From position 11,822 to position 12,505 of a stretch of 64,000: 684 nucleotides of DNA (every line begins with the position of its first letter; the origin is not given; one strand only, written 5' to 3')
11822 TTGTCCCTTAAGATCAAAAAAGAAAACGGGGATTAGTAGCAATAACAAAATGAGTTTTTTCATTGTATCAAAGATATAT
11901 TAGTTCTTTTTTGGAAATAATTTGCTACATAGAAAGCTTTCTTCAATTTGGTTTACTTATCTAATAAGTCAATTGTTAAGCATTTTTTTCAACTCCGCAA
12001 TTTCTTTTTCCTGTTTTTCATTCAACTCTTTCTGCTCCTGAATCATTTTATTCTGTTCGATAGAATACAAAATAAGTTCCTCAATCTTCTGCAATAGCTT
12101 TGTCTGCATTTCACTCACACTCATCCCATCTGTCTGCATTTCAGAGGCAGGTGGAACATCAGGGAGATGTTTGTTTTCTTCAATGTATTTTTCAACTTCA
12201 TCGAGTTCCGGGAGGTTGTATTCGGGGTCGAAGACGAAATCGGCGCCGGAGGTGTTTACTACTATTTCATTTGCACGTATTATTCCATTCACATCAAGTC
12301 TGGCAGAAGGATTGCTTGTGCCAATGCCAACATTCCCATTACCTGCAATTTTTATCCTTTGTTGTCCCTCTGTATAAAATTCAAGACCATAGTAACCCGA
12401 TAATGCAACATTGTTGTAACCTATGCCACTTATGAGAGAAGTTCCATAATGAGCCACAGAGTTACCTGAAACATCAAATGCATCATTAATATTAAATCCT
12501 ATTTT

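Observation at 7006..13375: Tandem array of five paralogs with variable heads and a conserved ~330-370-nt 3' module (constant tail, variable head)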

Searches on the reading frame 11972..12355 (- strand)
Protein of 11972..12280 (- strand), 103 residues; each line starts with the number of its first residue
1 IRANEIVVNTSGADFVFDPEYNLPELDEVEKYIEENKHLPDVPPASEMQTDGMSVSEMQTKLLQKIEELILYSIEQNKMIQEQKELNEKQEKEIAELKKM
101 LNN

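Call 10: find_homologous_proteins(query=window:11972-12280:-, max_evalue=0.001)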
Query seq(103 aa) (103 aa): 31 proteins with E <= 0.001 among 41 candidates.
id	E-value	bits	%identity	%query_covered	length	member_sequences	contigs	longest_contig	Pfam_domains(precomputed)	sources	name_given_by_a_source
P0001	1.2e-29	120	64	100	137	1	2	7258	-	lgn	-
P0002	2.7e-29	119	58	99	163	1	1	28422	-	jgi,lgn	jgi:hypothetical protein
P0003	1.1e-28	117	59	97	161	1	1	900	-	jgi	-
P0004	9.4e-27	111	62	90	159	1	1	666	-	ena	-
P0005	1.1e-25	107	55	98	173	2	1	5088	-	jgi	jgi:hypothetical protein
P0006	1.3e-25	107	57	98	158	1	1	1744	-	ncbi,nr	ncbi:MAG TPA: hypothetical protein VHO90_09330, partial [Bacteroidales bacterium]|nr:hypothetical pr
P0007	2.2e-25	106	54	99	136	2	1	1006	-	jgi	-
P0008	3.3e-25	106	65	76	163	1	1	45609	-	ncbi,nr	nr:hypothetical protein [uncultured Flavobacterium sp.]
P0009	5.3e-25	105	59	81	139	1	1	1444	-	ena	-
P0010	1.0e-24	104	53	96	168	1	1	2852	-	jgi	jgi:hypothetical protein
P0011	1.8e-23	100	58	85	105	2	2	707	-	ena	-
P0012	2.6e-23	100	56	98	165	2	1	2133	-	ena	-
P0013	4.8e-22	96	58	84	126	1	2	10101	-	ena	-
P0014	8.7e-22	95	54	95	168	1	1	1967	-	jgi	jgi:hypothetical protein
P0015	1.1e-21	95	58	83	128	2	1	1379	-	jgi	jgi:hypothetical protein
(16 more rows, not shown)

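Call 19: find_related_loci(query=A2, collection=genome_contigs, flank=10000)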
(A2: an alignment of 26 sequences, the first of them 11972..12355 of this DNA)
Query A2 (128 aa) in genome_contigs; peptide patterns used: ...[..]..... (x = any residue, [..] = any of these).
598 stretches matched a pattern (row limit reached: there are more); 586 encode a relative of the query (tblastn E <= 1e-3); the best 80 are kept; 80 distinct loci.
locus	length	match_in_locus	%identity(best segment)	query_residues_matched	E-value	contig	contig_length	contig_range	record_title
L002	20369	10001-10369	54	1-122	8e-40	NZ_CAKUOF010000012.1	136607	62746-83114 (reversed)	MAG: uncultured Dysgonomonas sp. isolate REFINED_METABAT215_TOP10_CONTIGS_1500_ASSEMBLY_K77_MERGED__Hadza_MoBio_hadza-I-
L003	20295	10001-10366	55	7-124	1e-38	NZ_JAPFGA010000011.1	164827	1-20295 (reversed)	Galbibacter sp. EGI 63066 spades_K_25_97_11, whole genome shotgun sequence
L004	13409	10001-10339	58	7-126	7e-39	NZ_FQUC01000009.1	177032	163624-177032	Dysgonomonas macrotermitis strain DSM 27370, whole genome shotgun sequence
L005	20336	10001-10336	58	1-109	1e-38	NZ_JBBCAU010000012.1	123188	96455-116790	Chryseolinea sp. T2 T2_scaffold12, whole genome shotgun sequence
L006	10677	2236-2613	52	1-124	1e-38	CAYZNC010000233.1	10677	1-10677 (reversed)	MAG TPA_asm: uncultured Bacteroidales bacterium isolate binchicken_co50_368 genome assembly, contig: NODE_7749_length_10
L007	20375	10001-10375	56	1-124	2e-38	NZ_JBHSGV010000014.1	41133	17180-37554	Flavobacterium branchiicola strain CCUG 60096 spades_K_17_127_14, whole genome shotgun sequence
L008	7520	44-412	53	1-123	3e-38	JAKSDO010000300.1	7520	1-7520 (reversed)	MAG: Cytophagales bacterium isolate MAG.91 k141_3586502, whole genome shotgun sequence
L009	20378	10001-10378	50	1-126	5e-38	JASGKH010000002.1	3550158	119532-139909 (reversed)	MAG: Breznakibacter sp. isolate 5N570 JMF-2111-06-0005.ont.bin.570_1, whole genome shotgun sequence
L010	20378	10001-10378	52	6-126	7e-38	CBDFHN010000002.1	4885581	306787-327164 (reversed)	MAG: Flavobacteriaceae bacterium isolate d55f30a9-e47d-4664-b1cb-90e7c3cf2b7e genome assembly, contig: contig_2, whole g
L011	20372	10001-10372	52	1-124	1e-37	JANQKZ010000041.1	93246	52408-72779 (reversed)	MAG: Opitutales bacterium isolate PL25a_bin.31 k99_4208414, whole genome shotgun sequence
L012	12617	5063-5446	49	1-126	2e-37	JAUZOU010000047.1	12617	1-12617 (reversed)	MAG: Bacteroidota bacterium isolate bin211(16d) BGDNFJKD_47, whole genome shotgun sequence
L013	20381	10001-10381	50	1-126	1e-37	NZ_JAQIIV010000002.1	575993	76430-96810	MAG: Pedobacter terrae isolate bin2 tig00000297, whole genome shotgun sequence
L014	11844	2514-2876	57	4-123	4e-37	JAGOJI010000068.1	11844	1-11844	MAG: Cloacibacterium sp. isolate Go_UH_bin_117 Go_UH_6783_length_11844_cov_5.744901, whole genome shotgun sequence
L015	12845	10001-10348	58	1-113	4e-37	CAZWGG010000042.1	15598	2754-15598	MAG TPA_asm: uncultured Bacteroidales bacterium isolate binchicken_co129_198 genome assembly, contig: NODE_11283_length_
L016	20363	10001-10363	54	1-120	4e-37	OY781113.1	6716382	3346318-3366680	MAG: uncultured Draconibacterium sp. isolate abe71d63-47d4-46f6-900f-15657cc07270 genome assembly, chromosome: 1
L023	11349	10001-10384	52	6-122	2e-36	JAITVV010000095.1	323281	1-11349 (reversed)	MAG: Prevotella sp. isolate TD116_bin59 k119_302261, whole genome shotgun sequence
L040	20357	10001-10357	53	6-123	2e-35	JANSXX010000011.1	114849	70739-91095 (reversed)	MAG: bacterium isolate bin.36 k141_661855_length_114849_cov_53.1095, whole genome shotgun sequence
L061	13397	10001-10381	48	1-126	5e-34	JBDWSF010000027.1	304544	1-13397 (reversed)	MAG: Algibacter sp. isolate CI.47.F.D1_481_46 CI_47_F_D1_481_46_000000000027, whole genome shotgun sequence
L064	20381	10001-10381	48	1-128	5e-34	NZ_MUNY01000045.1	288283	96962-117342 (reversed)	Algoriphagus sp. A40 NODE_5_length_288283_cov_9.11802_ID_9, whole genome shotgun sequence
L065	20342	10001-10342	53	6-124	4e-34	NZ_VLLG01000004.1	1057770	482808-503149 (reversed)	Chitinophaga japonensis strain DSM 13484 LX66DRAFT_scaffold00003.3, whole genome shotgun sequence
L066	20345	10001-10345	53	6-117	5e-34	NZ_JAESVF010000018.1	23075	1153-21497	Joostella sp. CR20 18, whole genome shotgun sequence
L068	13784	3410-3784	51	3-126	8e-35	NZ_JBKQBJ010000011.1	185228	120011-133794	Flavobacterium sp. C3NV NODE_11_length_185228_cov_69.712111, whole genome shotgun sequence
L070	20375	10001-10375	49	1-122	9e-34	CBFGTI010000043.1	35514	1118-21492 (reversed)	MAG TPA_asm: uncultured Imperialibacter sp. isolate SRR17295757_binner13_Refined_27 genome assembly, contig: ERZ23398518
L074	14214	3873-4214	54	6-118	8e-35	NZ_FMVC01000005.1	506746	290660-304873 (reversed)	Flavobacterium anhuiense strain CGMCC 1.6859, whole genome shotgun sequence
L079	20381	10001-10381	50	4-122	2e-33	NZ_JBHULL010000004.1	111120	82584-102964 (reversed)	Pedobacter vanadiisoli strain KCTC 42866 soapdenovo_K_127_4, whole genome shotgun sequence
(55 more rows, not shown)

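Call 26: search_protein_representatives(alignment_id=A2)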
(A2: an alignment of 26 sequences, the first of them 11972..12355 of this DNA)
Query: 26 sequences, 150 profile positions. Proteins with E-value up to 0.001 (for the whole library): 61049; up to 1e-10: 39520; up to 1e-30: 24749. The best 150 are listed.
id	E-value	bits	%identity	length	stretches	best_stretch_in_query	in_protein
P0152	3.3e-150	510.5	-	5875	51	12-52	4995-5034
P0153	5.3e-92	321.6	-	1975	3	24-139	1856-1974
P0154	6.1e-89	311.6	-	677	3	27-135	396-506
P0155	2.6e-88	309.6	-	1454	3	25-136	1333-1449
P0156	3.5e-85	299.5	-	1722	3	39-139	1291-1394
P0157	3.6e-83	292.9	-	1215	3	21-134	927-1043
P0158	3.0e-82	289.9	-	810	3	21-134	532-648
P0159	2.5e-72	257.7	-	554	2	22-137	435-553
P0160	6.1e-67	240.2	-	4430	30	13-55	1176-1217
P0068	1.4e-66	239.0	-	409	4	19-146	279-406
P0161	1.7e-65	235.5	-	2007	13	16-146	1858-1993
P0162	1.1e-64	232.9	-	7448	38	18-57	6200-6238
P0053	1.3e-63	229.5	-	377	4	16-137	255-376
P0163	3.1e-63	228.2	-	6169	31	11-148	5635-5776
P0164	5.0e-63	227.5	-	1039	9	20-140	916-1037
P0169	9.2e-62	223.4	-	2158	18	18-146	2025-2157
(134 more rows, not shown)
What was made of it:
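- Tried and rejected: The exhaustive profile search gave the true family size (call 26).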

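Call 33: search_protein_families(library=pfam, proteins=[L007:16302-16784:+, L007:16784-18070:+, L079:7352-8293:+, L007:4829-5554:+, L013:6797-7411:+, L007:18061-18402:+, L066:18044-18520:+, L066:18523-19656:+, L040:3030-5087:+, L016:14401-17517:+], max_evalue=0.01)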
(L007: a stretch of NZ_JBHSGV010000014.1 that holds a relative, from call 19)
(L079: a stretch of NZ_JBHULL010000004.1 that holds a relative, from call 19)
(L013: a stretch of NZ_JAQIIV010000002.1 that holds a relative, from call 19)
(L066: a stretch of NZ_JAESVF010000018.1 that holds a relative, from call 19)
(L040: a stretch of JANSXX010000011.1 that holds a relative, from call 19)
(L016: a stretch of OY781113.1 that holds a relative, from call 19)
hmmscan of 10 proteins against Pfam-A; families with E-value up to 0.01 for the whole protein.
L007:16302-16784:+ (161 aa): 0 families

L007:16784-18070:+ (429 aa): 1 family
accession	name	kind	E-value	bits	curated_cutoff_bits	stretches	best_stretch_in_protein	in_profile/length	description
PF04519.19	Bactofilin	-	2.7e-05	24.8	27.9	1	353-393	2-43/98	Polymer-forming cytoskeletal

L079:7352-8293:+ (314 aa): 2 families
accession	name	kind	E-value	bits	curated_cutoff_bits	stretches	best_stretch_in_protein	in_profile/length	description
PF25788.1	Ig_Rha78A_N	-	0.00013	22.6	27.4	0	249-312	35-100/105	Rha78A-like, N-terminal immunoglobulin domain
PF07495.19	Y_Y_Y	-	0.00013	22.2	26.6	0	186-213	33-59/65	Y_Y_Y domain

L007:4829-5554:+ (242 aa): 0 families

L013:6797-7411:+ (205 aa): 1 family
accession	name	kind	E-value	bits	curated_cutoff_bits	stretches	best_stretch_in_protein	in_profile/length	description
PF07661.19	MORN_2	-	6.2e-06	26.3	29.6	0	107-126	1-20/22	MORN repeat variant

L007:18061-18402:+ (114 aa): 1 family
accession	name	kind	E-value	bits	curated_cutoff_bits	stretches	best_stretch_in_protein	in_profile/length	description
PF18160.6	SLATT_5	-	0.008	16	29.5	1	18-87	68-136/192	SMODS and SLOG-associating 2TM effector domain family 5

L066:18044-18520:+ (159 aa): 1 family
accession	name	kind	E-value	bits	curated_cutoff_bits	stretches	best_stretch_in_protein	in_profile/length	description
PF07963.17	N_methyl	-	0.00074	19.4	21.2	1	12-36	3-27/27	Prokaryotic N-terminal methylation motif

L066:18523-19656:+ (378 aa): 1 family
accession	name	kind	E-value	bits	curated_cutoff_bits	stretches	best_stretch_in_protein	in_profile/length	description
PF00482.28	T2SSF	-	1.2e-40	138.7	25.2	2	45-167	1-125/125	Type II secretion system (T2SS), protein F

L040:3030-5087:+ (686 aa): 5 families
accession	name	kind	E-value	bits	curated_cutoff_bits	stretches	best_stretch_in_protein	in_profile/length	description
PF00263.26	Secretin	-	5.8e-45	153.4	27.5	1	496-662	1-167/169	Bacterial type II and III secretion system protein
PF07660.19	STN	-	5e-10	39.4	28.4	1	302-338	15-51/52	Secretin and TonB N terminus short domain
PF03958.22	Secretin_N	-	5.6e-06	26.9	28.2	1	348-408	2-69/69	Bacterial type II/III secretion system short domain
PF21305.2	type_II_gspD_N0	-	6.1e-05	23.2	27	0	87-152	1-71/71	GspD-like, N0 domain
PF16344.10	FecR_C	-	0.0057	17.1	24.4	0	91-133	6-50/70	FecR, C-terminal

L016:14401-17517:+ (1039 aa): 1 family
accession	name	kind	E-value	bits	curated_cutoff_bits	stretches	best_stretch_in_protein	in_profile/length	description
PF05593.20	RHS_repeat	-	3.3e-05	24.6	22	1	997-1018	8-29/38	RHS Repeat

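Call 44: predict_structure(alignment_id=A4)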
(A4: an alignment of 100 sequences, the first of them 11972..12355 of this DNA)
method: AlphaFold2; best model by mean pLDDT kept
length: 128 residues; sequences in the alignment: 100
mean_pLDDT: 92.5   pTM: 0.73
mean pLDDT of the five models: 92.5, 92.4, 92.3, 91.3, 90.8
residues with pLDDT >= 90: 97; 70-90: 29; 50-70: 2; < 50: 0
segments of 3 or more residues with pLDDT < 50: none
pLDDT, mean of each block of 10 residues (from residue 1): 93 94 91 76 88 97 94 91 90 95 98 99 98
secondary structure, 60 per line:
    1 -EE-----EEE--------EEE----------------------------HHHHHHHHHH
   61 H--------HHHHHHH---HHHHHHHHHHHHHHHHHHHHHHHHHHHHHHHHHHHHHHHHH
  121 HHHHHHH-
elements in order: E9-11 E20-22 H51-61 H70-76 H80-127
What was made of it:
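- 11969..13375 (-): P5, 468 aa (TTG start; the NCBI call begins one codon later): signal peptide, six GIG loops, then the module (aa 366-468, window 11972-12280) with the longest coiled-coil tail. AF2 model of the last 128 aa has pLDDT 92.5 (call 44).
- Closest known: Trimeric autotransporter adhesins. Different: The C-terminus is predicted to be purely helical and charged (call 44).
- Its AF2 model is confident (pLDDT 92.5): an extended segment, helices at 51-61 and 70-76, and a long helix at 80-127 (call 44).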

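Call 46: fold_search(model_id=the predicted structure, library=pdb)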
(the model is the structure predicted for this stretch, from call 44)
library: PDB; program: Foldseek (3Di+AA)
matches with E <= 10: 29; with E <= 0.001: 0
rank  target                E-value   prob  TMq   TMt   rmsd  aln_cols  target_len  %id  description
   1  8onf_A                3.5e-01  0.98  0.24  0.12   1.3        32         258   34  Crystal structure of Bdellovibrio bacteriovorus Bd2439 fibre C-terminal domains with ethylene glycol (released 2023-10-25)
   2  8onf_B                7.4e-01  0.93  0.24  0.12   1.3        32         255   34  Crystal structure of Bdellovibrio bacteriovorus Bd2439 fibre C-terminal domains with ethylene glycol (released 2023-10-25)
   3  8ond_A                7.4e-01  0.77  0.22  0.09   4.1        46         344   35  Structure of the C-terminal domains of the Bdellovibrio bacteriovorus Bd2133 fibre (released 2023-10-25)
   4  8ol4_A                8.4e-01  0.91  0.24  0.12   1.3        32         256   34  Structure of the C-terminal domains of the Bdellovibrio bacteriovorus Bd2439 fibre in complex with GlcNAc (released 2023-10-25)
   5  8oml_A                1.6e+00  0.84  0.21  0.08   1.7        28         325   50  Crystal structure of Bdellovibrio bacteriovorus Bd1334 C-terminal domains (released 2023-10-25)
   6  8ond_B                1.9e+00  0.47  0.22  0.08   4.2        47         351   34  Structure of the C-terminal domains of the Bdellovibrio bacteriovorus Bd2133 fibre (released 2023-10-25)
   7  7dc3_A                2.0e+00  0.16  0.25  0.22   4.8        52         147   21  Crystal structure of the MyRF ICA domain (released 2021-08-25)
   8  8ojn_A                2.5e+00  0.20  0.19  0.18   8.5        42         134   28  Structure of the C-terminal beta helix domain of the Bdellovibrio bacteriovorus Bd3182 fibre (released 2023-10-25)
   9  1b2s_A                2.5e+00  0.15  0.17  0.19   4.8        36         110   33  STRUCTURAL RESPONSE TO MUTATION AT A PROTEIN-PROTEIN INTERFACE (released 1998-12-08)
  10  8oml_B                2.7e+00  0.66  0.21  0.09   1.7        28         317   50  Crystal structure of Bdellovibrio bacteriovorus Bd1334 C-terminal domains (released 2023-10-25)
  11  8on4                  3.1e+00  0.47  0.18  0.12   1.8        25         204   52  Structure of the C-terminal domains of the Bdellovibrio bacteriovorus Bd1334 fibre (released 2023-10-25)
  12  6pqk_A                3.5e+00  0.12  0.17  0.19   4.9        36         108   30  Cryogenic crystal structure of barnase A43C/S80C bound to barstar C40A/S59C/A67C/C82A (released 2020-07-15)
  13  8onc_A                4.0e+00  0.25  0.21  0.18   3.4        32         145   25  Structure of the C-terminal beta helix domain of the Bdellovibrio bacteriovorus Bd3182 fibre (released 2023-10-25)
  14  2za4_A                4.0e+00  0.11  0.17  0.19   5.0        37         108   30  Crystal Structural Analysis of Barnase-barstar Complex (released 2008-05-20)
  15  1gou_A                4.3e+00  0.11  0.17  0.18   4.8        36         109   28  Ribonuclease Binase (G Specific Endonuclease) Unliganded Form (released 2001-11-29)
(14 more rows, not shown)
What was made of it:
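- On Peptidase S74 / ICA domain (PF13884): The best PDB ICA hit is 7dc3 at E 2.0, prob 0.16 (call 46).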

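Call 58: search_dna_similar(query=window:11972-12280:-, collection=phages, mode=protein, max_evalue=0.001, max_rows=20)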
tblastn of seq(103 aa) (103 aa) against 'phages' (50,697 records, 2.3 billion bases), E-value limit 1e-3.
No match.
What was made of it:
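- On Phage tail fibre (structural virion protein): The module is absent from 50,697 phage genomes (call 58).
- The module has zero tblastn hits in 50,697 phage genomes (call 58).
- Tried and rejected: Phage origin. tblastn against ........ gave nothing (call 58).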

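Call 59: find_related_loci(query=A2, collection=viral_contigs, flank=10000)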
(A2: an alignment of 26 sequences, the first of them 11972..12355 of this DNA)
Query A2 (128 aa) in viral_contigs; peptide patterns used: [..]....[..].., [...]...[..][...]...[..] (x = any residue, [..] = any of these).
93 stretches matched a pattern; 5 encode a relative of the query (tblastn E <= 1e-3); 5 distinct loci.
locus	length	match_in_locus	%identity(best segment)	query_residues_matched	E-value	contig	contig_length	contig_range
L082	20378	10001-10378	52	3-123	1e-36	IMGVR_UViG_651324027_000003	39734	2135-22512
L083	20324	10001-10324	54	3-109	3e-33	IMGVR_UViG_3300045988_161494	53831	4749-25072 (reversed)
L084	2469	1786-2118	52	6-123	8e-33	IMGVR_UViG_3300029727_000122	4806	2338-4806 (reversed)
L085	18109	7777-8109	52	6-123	9e-33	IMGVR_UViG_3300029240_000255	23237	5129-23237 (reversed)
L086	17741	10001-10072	58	1-24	5e-5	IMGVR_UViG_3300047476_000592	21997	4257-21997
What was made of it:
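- It has 4 hits in 2.9 million viral contigs, against more than 586 in cellular genomes (calls 19, 59).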
